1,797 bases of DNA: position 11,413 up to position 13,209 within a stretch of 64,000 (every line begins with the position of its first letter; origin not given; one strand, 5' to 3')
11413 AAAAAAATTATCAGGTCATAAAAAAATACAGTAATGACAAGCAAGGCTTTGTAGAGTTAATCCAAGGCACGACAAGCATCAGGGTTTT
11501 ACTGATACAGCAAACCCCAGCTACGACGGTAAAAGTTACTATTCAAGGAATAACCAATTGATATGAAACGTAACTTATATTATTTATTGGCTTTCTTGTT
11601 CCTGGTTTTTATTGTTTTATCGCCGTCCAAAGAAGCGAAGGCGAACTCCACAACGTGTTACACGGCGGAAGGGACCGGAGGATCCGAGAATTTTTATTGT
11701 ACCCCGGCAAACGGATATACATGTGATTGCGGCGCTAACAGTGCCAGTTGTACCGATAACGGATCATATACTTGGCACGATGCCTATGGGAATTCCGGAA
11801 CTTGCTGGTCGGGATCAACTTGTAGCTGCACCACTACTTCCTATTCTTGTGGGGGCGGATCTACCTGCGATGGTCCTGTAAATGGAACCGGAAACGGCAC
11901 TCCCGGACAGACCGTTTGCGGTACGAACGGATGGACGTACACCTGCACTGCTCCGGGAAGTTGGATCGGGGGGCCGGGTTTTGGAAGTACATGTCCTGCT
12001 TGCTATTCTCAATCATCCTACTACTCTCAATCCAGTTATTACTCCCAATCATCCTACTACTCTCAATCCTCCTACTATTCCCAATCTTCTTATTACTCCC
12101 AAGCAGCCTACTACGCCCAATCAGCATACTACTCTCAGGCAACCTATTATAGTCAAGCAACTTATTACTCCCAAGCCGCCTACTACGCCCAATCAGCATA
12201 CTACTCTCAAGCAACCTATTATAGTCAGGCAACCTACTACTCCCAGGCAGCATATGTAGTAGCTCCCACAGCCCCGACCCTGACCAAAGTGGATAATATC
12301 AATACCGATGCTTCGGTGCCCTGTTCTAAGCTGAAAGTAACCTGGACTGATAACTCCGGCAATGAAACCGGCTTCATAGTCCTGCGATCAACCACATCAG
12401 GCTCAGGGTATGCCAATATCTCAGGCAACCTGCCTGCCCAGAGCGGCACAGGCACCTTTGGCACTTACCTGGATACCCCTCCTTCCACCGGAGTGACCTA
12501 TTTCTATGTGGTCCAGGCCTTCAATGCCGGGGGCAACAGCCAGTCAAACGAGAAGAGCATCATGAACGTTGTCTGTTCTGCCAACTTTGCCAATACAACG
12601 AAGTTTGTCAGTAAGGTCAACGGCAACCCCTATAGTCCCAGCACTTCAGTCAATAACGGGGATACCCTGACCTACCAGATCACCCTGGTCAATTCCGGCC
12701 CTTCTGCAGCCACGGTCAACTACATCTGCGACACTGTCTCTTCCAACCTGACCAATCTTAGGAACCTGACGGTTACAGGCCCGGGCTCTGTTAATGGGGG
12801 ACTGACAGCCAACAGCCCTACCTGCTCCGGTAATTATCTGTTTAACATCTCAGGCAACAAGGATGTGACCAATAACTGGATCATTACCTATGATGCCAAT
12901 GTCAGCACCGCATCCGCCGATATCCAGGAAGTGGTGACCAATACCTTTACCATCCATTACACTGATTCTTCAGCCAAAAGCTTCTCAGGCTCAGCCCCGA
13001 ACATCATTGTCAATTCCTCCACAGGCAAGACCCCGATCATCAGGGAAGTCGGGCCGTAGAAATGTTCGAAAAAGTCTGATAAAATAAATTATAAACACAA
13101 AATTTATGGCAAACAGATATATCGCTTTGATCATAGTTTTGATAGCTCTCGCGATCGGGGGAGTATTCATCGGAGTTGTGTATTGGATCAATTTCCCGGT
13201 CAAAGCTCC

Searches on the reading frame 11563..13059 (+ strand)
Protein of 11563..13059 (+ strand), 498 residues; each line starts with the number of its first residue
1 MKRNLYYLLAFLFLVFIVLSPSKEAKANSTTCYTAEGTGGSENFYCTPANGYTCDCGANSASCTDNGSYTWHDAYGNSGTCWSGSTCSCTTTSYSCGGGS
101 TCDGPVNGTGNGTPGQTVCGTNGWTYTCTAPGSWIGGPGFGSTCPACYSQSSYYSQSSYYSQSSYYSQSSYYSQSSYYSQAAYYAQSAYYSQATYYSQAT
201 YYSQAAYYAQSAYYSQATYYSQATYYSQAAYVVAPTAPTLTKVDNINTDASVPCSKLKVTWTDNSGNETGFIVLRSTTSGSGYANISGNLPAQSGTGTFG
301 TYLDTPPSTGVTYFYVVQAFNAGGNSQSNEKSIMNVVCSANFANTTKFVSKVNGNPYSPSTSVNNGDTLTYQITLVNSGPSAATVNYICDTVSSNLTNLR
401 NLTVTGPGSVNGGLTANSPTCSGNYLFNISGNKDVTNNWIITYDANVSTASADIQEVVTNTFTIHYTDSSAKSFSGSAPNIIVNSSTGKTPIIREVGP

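Call 62: search_protein_families(library=pfam, proteins=[window:11563-13059:+], max_evalue=0.001)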
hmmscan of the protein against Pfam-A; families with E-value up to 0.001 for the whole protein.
window:11563-13059:+ (498 aa): 1 family
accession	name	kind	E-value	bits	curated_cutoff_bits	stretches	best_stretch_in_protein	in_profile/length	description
PF25549.1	DUF7927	-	0.00049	20.8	31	0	360-464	13-111/132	Domain of unknown function (DUF7927)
